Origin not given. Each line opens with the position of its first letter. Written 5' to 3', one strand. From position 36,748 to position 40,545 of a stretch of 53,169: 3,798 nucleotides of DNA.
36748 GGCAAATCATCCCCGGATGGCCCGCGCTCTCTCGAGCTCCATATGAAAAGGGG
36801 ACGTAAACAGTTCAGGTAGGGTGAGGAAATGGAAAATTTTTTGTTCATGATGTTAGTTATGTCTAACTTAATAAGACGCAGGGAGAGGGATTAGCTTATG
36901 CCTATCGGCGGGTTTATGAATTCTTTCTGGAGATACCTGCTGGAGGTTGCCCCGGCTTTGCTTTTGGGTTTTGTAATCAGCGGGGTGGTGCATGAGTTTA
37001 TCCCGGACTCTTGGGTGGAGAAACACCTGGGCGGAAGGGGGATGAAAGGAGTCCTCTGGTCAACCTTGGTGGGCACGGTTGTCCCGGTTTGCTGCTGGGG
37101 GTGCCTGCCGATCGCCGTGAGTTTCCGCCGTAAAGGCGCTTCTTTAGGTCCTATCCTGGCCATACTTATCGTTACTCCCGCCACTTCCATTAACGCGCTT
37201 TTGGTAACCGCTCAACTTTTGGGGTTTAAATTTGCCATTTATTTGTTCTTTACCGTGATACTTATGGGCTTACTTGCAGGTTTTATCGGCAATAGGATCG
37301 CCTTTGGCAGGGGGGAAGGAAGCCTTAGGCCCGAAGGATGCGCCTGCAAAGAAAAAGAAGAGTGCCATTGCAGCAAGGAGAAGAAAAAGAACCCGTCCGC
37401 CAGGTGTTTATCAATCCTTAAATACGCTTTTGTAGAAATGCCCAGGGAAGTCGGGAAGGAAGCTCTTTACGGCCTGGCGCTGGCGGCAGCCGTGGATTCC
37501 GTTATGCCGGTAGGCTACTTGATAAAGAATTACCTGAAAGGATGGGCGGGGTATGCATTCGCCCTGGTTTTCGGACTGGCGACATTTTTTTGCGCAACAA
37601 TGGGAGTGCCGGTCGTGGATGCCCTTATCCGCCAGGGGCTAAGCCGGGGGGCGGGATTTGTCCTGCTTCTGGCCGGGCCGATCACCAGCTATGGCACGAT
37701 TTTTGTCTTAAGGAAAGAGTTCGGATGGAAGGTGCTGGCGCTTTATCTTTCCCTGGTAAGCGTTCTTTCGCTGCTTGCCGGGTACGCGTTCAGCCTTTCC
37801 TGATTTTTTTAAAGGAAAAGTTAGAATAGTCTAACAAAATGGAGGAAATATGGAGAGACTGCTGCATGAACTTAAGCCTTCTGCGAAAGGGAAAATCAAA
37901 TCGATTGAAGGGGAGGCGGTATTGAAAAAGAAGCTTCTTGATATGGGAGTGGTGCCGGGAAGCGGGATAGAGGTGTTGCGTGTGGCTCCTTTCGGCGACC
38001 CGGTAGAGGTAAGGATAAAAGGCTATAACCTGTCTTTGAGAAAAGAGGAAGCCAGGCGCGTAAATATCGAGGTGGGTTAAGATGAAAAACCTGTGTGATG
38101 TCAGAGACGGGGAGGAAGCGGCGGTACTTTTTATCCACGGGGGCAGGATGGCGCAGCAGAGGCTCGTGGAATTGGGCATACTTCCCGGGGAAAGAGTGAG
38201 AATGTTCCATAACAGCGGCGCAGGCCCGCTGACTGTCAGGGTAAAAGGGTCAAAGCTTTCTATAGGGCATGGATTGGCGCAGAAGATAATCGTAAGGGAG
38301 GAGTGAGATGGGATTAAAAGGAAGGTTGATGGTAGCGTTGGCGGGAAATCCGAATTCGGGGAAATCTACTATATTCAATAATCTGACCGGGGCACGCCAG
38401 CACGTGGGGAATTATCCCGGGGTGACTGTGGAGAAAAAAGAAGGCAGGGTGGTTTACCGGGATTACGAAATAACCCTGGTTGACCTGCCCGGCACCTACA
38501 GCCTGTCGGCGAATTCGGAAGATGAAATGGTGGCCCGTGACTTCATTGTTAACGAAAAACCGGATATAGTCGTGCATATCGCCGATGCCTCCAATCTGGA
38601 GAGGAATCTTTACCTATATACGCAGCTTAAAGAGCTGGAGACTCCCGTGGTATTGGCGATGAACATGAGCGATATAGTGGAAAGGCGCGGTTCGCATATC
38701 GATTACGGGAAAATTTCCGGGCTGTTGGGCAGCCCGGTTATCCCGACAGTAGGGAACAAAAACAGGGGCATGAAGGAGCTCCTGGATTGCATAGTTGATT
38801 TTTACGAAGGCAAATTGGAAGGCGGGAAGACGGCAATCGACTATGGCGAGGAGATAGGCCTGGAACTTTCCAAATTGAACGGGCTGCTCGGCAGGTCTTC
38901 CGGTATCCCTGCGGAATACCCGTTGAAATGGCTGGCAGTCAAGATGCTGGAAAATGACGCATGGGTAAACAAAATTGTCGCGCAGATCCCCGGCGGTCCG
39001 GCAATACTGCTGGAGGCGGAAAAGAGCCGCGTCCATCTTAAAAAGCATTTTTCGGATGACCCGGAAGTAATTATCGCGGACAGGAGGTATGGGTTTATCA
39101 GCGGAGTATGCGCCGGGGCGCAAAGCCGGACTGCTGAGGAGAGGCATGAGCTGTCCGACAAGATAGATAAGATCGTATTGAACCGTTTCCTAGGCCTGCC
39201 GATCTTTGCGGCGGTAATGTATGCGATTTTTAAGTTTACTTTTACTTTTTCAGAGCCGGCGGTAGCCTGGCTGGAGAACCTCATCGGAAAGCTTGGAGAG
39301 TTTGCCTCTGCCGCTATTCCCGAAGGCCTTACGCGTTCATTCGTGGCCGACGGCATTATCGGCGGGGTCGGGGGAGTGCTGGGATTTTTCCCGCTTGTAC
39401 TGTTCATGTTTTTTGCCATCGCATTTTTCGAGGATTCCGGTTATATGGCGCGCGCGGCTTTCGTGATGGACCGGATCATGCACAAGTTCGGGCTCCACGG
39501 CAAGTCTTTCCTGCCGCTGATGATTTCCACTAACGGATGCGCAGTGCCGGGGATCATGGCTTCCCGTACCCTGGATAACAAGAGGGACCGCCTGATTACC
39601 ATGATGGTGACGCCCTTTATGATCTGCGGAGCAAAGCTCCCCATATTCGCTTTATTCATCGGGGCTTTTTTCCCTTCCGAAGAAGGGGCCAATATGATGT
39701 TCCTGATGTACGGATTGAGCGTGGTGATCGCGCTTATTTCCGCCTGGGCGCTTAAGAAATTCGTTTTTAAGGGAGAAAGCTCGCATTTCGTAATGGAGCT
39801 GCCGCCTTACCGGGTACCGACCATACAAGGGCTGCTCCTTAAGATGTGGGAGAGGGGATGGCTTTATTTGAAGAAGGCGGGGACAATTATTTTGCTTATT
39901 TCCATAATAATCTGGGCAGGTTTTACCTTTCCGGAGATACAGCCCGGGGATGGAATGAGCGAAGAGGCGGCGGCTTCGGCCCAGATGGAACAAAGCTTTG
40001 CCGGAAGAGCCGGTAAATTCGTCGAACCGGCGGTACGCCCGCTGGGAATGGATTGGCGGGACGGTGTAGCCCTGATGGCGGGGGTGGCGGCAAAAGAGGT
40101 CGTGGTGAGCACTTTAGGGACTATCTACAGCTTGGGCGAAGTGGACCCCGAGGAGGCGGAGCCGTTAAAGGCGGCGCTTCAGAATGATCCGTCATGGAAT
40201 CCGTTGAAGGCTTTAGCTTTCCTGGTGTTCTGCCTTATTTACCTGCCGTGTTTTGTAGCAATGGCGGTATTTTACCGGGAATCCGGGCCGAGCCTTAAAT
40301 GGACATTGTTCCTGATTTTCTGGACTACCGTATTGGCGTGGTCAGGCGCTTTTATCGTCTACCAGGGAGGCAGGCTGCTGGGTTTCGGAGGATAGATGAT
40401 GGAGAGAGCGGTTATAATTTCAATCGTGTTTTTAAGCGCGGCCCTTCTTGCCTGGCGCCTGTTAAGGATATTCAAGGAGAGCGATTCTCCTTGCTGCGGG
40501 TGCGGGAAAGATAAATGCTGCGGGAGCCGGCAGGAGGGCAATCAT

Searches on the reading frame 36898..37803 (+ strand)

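Call 74: search_protein_families(library=pfam, proteins=[window:36898-37803:+], max_evalue=0.00001)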
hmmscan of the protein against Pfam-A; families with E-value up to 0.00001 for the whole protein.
window:36898-37803:+ (301 aa): 1 family
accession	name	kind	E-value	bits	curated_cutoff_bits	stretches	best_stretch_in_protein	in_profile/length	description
PF03773.19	ArsP_1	-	3.7e-38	131.8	32.3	1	7-299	6-293/294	Predicted permease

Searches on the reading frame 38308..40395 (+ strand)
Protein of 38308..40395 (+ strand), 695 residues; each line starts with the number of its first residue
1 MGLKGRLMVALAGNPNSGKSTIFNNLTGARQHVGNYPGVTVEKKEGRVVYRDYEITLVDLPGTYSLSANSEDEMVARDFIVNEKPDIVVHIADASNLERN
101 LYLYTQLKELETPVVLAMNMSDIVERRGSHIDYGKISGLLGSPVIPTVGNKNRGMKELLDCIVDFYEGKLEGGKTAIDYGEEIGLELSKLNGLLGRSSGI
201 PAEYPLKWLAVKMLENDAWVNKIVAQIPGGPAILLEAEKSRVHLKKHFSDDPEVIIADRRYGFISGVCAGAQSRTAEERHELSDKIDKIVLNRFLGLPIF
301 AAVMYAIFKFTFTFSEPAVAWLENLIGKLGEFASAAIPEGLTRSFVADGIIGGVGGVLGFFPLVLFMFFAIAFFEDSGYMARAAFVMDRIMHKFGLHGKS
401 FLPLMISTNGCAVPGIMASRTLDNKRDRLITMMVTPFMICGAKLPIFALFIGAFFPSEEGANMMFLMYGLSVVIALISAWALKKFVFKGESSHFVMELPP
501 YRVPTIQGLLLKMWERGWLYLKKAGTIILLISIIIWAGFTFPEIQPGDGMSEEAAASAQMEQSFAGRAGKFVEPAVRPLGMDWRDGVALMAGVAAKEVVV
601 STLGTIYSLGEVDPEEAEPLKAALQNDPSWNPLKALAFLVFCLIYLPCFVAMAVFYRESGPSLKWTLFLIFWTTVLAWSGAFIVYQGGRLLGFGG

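Call 74: search_protein_families(library=pfam, proteins=[window:38308-40395:+], max_evalue=0.00001)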
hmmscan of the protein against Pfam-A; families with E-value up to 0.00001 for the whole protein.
window:38308-40395:+ (695 aa): 5 families
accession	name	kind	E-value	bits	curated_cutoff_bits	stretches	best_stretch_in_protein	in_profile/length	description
PF02421.24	FeoB_N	-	1.6e-64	216.5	27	1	8-160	2-154/156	Ferrous iron transport protein B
PF07670.19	Gate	-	3.8e-42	143.4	29.6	2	358-454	2-104/104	Nucleoside recognition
PF01926.29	MMR_HSR1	-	5.3e-24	84.9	21.9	1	9-119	2-112/113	50S ribosome-binding GTPase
PF07664.17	FeoB_C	-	1.4e-22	79.6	26.6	1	464-516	1-54/54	Ferrous iron transport protein B C terminus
PF17910.6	FeoB_Cyto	-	5.3e-17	62.4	23.4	1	179-270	1-87/90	FeoB cytosolic helical domain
